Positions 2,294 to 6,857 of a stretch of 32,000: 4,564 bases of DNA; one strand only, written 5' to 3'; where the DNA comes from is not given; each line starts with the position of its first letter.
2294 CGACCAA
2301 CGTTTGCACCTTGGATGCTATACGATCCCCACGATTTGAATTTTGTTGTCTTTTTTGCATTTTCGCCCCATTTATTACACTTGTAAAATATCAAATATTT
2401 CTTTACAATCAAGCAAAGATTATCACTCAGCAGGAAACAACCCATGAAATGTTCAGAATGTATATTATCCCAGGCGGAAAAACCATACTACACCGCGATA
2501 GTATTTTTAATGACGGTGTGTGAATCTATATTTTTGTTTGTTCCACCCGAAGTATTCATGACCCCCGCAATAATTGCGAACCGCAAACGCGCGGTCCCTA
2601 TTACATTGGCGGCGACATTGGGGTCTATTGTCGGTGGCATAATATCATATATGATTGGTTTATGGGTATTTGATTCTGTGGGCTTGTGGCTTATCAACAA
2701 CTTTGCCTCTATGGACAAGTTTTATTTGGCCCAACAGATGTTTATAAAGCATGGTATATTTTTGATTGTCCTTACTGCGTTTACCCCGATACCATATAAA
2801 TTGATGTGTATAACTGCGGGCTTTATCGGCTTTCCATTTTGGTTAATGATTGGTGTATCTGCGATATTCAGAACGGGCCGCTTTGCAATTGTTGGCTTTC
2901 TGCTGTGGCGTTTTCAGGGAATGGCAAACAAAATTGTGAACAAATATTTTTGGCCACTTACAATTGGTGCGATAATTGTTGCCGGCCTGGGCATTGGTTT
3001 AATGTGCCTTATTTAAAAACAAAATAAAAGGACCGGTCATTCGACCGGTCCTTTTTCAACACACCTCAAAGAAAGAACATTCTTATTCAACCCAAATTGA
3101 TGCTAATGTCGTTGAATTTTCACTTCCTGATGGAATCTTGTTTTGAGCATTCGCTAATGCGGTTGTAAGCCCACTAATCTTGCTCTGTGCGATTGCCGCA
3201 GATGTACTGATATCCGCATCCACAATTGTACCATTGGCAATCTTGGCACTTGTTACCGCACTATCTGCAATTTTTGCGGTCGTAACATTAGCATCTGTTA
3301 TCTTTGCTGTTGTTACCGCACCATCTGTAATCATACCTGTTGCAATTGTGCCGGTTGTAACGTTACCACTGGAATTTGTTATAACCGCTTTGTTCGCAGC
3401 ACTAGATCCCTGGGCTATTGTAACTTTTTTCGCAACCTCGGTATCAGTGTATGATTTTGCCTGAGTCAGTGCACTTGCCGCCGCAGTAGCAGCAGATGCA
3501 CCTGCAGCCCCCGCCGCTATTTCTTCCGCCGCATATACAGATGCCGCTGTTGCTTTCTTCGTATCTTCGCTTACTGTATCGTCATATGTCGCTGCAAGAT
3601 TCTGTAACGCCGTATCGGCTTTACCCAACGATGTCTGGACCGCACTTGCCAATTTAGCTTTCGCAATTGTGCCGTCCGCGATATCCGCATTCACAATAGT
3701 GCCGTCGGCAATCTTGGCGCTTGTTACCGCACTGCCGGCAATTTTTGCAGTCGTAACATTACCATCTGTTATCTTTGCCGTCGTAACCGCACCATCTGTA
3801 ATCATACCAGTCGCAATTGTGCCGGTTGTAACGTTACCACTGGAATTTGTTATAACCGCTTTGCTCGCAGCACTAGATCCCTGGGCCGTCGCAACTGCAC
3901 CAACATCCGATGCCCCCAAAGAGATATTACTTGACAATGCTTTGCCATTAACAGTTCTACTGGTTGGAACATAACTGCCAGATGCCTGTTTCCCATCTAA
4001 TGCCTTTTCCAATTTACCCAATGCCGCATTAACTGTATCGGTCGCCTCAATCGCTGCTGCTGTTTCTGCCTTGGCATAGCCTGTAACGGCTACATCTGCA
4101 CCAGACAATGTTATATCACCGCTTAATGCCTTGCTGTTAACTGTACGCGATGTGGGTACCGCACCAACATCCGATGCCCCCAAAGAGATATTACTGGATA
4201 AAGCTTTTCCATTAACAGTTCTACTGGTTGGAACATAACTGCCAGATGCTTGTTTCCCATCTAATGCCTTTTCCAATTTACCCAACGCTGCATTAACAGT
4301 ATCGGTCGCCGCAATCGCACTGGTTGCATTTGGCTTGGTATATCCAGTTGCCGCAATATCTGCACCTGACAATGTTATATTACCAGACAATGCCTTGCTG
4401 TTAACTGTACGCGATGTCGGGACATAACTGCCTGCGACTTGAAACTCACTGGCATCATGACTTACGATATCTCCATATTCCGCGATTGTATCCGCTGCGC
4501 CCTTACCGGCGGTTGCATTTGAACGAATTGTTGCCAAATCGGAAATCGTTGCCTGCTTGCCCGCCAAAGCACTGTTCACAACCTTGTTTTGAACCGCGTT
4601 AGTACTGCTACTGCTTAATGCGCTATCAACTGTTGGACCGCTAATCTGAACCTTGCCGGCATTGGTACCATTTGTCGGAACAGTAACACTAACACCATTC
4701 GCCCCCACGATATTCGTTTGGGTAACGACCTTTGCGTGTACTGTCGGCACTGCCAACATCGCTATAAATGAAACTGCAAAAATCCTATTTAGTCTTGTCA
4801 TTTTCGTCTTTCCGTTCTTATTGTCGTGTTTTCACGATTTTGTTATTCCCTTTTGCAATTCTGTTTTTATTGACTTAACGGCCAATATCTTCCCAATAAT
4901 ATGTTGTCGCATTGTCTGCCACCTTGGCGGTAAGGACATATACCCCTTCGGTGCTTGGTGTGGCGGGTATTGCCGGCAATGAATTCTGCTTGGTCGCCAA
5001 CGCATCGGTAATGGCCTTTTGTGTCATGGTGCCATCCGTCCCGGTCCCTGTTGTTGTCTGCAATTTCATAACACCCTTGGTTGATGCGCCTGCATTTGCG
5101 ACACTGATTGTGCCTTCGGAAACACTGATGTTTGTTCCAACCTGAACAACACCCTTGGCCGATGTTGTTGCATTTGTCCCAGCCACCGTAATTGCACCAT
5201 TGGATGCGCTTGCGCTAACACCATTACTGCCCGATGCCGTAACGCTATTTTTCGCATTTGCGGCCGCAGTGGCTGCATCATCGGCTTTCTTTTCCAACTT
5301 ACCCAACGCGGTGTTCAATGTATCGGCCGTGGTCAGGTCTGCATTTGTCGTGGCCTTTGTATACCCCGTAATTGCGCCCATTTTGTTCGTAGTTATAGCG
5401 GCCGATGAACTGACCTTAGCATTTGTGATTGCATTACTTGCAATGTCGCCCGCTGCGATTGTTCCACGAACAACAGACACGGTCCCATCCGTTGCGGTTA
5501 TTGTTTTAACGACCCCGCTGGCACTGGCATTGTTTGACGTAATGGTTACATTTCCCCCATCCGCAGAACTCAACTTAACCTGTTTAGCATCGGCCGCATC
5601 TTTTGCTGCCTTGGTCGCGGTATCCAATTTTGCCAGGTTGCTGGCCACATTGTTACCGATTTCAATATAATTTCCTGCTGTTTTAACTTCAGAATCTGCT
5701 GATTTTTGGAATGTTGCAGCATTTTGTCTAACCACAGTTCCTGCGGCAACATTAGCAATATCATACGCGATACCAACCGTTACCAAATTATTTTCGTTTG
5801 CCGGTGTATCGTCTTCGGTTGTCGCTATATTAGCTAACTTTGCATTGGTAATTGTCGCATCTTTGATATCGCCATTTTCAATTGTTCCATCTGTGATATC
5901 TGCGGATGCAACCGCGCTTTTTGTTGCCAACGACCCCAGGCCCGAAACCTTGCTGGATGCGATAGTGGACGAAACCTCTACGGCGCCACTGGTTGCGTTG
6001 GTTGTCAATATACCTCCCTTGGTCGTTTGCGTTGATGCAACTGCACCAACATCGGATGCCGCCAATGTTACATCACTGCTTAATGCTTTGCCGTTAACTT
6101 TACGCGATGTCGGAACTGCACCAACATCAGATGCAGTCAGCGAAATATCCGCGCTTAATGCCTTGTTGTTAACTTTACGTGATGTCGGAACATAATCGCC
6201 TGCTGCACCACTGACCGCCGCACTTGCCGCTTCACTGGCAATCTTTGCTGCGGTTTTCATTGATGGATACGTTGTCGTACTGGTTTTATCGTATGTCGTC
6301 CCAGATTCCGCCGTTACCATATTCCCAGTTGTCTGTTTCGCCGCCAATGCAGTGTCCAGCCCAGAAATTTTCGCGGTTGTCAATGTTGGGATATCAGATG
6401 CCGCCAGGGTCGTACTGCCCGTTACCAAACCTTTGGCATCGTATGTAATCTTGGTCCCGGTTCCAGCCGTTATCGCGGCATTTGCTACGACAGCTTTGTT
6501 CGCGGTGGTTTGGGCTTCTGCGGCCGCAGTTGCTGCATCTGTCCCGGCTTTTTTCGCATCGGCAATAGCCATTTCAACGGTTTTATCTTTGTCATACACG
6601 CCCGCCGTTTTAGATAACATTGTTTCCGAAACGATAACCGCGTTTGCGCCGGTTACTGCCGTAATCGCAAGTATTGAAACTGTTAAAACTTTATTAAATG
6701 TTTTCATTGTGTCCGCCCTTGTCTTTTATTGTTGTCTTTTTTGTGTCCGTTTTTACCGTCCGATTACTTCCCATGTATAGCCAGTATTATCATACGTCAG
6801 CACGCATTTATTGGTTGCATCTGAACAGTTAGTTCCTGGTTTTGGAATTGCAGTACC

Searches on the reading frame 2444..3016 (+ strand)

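Call 71: search_protein_families(library=pfam, proteins=[window:2444-3016:+], max_evalue=0.001)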
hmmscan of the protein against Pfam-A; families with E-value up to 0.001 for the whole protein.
window:2444-3016:+ (190 aa): 1 family
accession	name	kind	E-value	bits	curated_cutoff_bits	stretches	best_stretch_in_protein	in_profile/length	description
PF09335.16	VTT_dom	-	2.6e-11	44.5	33.9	1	36-142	4-109/123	VTT domain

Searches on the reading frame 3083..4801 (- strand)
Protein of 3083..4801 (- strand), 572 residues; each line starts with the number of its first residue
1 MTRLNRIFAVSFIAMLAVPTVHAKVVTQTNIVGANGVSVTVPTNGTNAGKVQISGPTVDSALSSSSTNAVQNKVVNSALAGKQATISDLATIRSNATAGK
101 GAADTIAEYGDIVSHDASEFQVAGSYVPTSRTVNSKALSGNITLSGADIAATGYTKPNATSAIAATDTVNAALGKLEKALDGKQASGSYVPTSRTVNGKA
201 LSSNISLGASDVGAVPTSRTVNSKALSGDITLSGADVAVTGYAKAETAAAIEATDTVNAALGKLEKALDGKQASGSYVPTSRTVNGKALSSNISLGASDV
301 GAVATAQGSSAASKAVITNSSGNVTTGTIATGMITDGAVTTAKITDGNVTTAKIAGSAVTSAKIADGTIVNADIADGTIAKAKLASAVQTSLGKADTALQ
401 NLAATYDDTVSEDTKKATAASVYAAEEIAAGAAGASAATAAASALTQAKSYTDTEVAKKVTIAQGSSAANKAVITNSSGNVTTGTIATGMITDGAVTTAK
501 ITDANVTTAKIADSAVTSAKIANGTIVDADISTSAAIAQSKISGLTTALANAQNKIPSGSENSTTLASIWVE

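Call 3: search_protein_families(library=pfam, proteins=[window:3083-4801:-], max_evalue=1)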
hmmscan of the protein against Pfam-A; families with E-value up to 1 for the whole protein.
window:3083-4801:- (572 aa): 1 family
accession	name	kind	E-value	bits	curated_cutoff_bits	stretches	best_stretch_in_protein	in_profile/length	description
PF01063.24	Aminotran_4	-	0.1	12.9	28.5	0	443-503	110-170/223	Amino-transferase class IV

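Call 6: search_protein_families(library=ncbifam, proteins=[window:3083-4801:-], max_evalue=1)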
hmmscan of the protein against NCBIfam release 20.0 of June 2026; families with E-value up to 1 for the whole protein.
window:3083-4801:- (572 aa): 1 family
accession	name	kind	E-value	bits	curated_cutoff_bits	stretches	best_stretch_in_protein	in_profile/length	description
NF007970.0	PRK10694.1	equivalog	0.16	11.8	162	1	317-360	22-65/133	acyl-CoA thioester hydrolase YciA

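Call 7: search_protein_families(library=phrogs, proteins=[window:3083-4801:-], max_evalue=0.1)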
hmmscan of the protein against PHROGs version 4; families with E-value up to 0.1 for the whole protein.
window:3083-4801:- (572 aa): 17 families
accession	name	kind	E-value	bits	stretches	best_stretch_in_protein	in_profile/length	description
phrog_5711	-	head and packaging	1.7e-24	87.7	4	212-267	94-148/157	head fiber protein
phrog_23008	-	tail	4.8e-20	72.4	3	123-213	606-701/812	tail fiber protein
phrog_17472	-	tail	3.9e-17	62.7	3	187-216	147-176/872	tail protein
phrog_28766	-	tail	1.4e-14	54.3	2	235-422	34-222/472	tail fiber protein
phrog_2012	-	tail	3.4e-12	47.7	2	357-403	140-187/212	minor tail protein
phrog_892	-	tail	7.5e-12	45.6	2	217-474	237-475/782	tail fiber protein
phrog_13518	-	unknown function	1.6e-11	44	1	243-552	148-424/1230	-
phrog_17219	-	unknown function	2.4e-10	41.6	3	214-240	25-51/184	-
phrog_23426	-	tail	1.9e-07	31.2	2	209-238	136-165/502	tail protein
phrog_7660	-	tail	1e-06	27.7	2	391-552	342-510/1656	tail fiber protein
phrog_38396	-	tail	1.7e-05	23.7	2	319-389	1310-1381/1435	tail protein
phrog_21412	-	tail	6.3e-05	21.9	1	141-548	35-423/1452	tail fiber protein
phrog_1857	-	connector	8.7e-05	23.9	2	240-269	39-68/78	head-tail connector protein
phrog_1954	-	head and packaging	0.0025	19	1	202-269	123-189/199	virion structural protein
phrog_19926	-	unknown function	0.055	14.6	0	170-203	14-47/75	-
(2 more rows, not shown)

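Call 84: search_solved_structures(query=window:3083-4801:-, max_evalue=0.01)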
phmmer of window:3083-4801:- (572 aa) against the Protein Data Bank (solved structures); distinct sequences matched with E-value up to 0.01: 0.

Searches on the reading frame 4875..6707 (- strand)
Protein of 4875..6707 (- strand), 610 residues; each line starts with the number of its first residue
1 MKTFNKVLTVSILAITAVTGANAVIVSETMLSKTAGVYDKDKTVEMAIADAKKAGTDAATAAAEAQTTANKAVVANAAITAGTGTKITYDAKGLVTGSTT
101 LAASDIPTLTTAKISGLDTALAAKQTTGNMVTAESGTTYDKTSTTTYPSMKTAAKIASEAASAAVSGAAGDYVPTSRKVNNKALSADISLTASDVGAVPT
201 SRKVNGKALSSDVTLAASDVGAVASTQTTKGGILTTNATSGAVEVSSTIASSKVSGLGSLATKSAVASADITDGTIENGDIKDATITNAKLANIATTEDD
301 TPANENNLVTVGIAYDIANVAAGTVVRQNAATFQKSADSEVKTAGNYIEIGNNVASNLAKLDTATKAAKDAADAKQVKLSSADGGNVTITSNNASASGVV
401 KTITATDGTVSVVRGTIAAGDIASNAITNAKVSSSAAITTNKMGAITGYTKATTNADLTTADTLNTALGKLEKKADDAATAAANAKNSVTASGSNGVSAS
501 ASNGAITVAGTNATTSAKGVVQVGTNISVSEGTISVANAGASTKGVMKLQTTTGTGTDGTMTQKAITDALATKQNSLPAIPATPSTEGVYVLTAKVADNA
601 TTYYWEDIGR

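Call 3: search_protein_families(library=pfam, proteins=[window:4875-6707:-], max_evalue=1)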
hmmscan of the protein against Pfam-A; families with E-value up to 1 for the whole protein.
window:4875-6707:- (610 aa): 2 families
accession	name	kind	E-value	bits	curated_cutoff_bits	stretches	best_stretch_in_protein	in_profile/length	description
PF03454.20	MoeA_C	-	0.13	12.9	22.1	1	359-421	2-65/72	MoeA C-terminal region (domain IV)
PF23504.1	YodE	-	0.26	11.4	27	1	377-405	6-32/48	YodE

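Call 6: search_protein_families(library=ncbifam, proteins=[window:4875-6707:-], max_evalue=1)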
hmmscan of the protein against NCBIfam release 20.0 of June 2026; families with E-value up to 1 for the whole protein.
window:4875-6707:- (610 aa): 1 family
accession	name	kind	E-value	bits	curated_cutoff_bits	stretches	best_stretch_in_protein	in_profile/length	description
NF007595.0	PRK10239.1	equivalog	0.099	12.4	252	1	346-381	4-39/159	2-amino-4-hydroxy-6-hydroxymethyldihydropteridine diphosphokinase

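Call 7: search_protein_families(library=phrogs, proteins=[window:4875-6707:-], max_evalue=0.1)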
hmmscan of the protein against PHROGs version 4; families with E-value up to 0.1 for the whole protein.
window:4875-6707:- (610 aa): 2 families
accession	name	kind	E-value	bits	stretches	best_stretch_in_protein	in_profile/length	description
phrog_17472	-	tail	7.2e-14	51.9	2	171-199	243-271/872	tail protein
phrog_17219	-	unknown function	1.8e-06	29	2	197-249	25-80/184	-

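Call 86: search_solved_structures(query=window:4875-6707:-, max_evalue=0.01)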
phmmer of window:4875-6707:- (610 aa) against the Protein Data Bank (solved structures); distinct sequences matched with E-value up to 0.01: 0.

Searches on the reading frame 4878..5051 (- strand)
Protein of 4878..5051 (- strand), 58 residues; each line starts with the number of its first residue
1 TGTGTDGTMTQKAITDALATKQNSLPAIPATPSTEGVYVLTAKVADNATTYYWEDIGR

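Call 81: predict_structure(alignment_id=A5)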
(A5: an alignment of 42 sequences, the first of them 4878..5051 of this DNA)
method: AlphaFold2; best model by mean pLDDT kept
length: 58 residues; sequences in the alignment: 42
mean_pLDDT: 79.2   pTM: 0.44
mean pLDDT of the five models: 79.2, 77.6, 76.5, 73.2, 71.9
residues with pLDDT >= 90: 17; 70-90: 27; 50-70: 12; < 50: 2
segments of 3 or more residues with pLDDT < 50: none
pLDDT, mean of each block of 10 residues (from residue 1): 56 78 74 89 91 89
secondary structure, 60 per line:
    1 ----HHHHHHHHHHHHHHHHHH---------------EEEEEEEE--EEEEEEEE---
elements in order: H5-22 E38-45 E48-55
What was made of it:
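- On Fibritin_C / T4 foldon (PF07921): P5 has a helix immediately upstream (call 81).
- Closest known: T4 fibritin foldon. Same: Both can follow an alpha-helical segment (P5 model, call 81).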

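Call 83: fold_search(model_id=the predicted structure, library=pdb)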
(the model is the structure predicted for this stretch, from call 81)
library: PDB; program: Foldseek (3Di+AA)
matches with E <= 10: 54; with E <= 0.001: 0
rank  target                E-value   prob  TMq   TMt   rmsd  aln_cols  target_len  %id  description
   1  8x1c_J                3.3e+00  0.09  0.29  0.13  15.2        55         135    7  Structure of nucleosome-bound SRCAP-C in the ADP-bound state (released 2024-03-06)
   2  4uj8_C                4.3e+00  0.25  0.37  0.10   4.8        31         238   22  Structure of surface layer protein SbsC, domains 6-7 (released 2016-04-27)
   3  7xi6_A                4.3e+00  0.15  0.35  0.36  10.4        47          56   15  Crystal structure of C56 from pSSVi (released 2023-04-19)
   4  3skj_E                4.3e+00  0.09  0.25  0.11   5.2        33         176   12  Structural And Functional Characterization of an Agonistic Anti-Human EphA2 Monoclonal Antibody (released 2011-08-31)
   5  8qj2_B                4.6e+00  0.16  0.46  0.16   7.0        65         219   14  Structure of active state MC4R in complex with a potent ligand mimicking nanobody (released 2024-09-25)
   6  7mge_E                4.9e+00  0.08  0.28  0.12   8.9        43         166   19  Structure of C9orf72:SMCR8:WDR41 in complex with ARF1 (released 2021-06-23)
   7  5fty_A                5.6e+00  0.20  0.37  0.10   4.8        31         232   22  Structure of surface layer protein SbsC, domains 6-7 (monoclinic form) (released 2017-02-22)
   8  4uj8_D                5.6e+00  0.20  0.37  0.10   4.9        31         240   22  Structure of surface layer protein SbsC, domains 6-7 (released 2016-04-27)
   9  8tka_A                5.6e+00  0.15  0.30  0.05   1.5        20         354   30  Structure of Orthoreovirus RNA Chaperone SigmaNS R6A mutant (released 2024-03-06)
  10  7czf_A                5.6e+00  0.09  0.27  0.12   5.3        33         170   12  Crystal structure of Kaposi Sarcoma associated herpesvirus (KSHV ) gHgL in complex with the ligand binding domian (LBD (released 2020-10-21)
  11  9ged_A                5.9e+00  0.15  0.40  0.16   3.9        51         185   14  Entamoeba histolytica Gal/GalNAc lectin heavy chain residues 808-992 (released 2026-02-11)
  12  8tl8_A                5.9e+00  0.14  0.29  0.06   1.7        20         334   30  Structure of Orthoreovirus RNA Chaperone SigmaNS R6A mutant in complex with bile acid (released 2024-03-06)
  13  2el8_MODEL_1_A        6.3e+00  0.13  0.35  0.19   3.7        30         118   20  Solution structure of the human STAP2 SH2 domain (released 2007-10-02)
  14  9v26_si               6.3e+00  0.08  0.27  0.27   9.6        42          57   12  Cryo- EM structure of 75S ribosome with A/P- & P/E- tRNAs from Entamoeba histolytica bound to antibiotic paromomycin (released 2025-10-08)
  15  5dn5_A                6.3e+00  0.08  0.25  0.11   6.0        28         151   18  Structure of a C-terminally truncated glycoside hydrolase domain from Salmonella typhimurium FlgJ (released 2016-02-24)
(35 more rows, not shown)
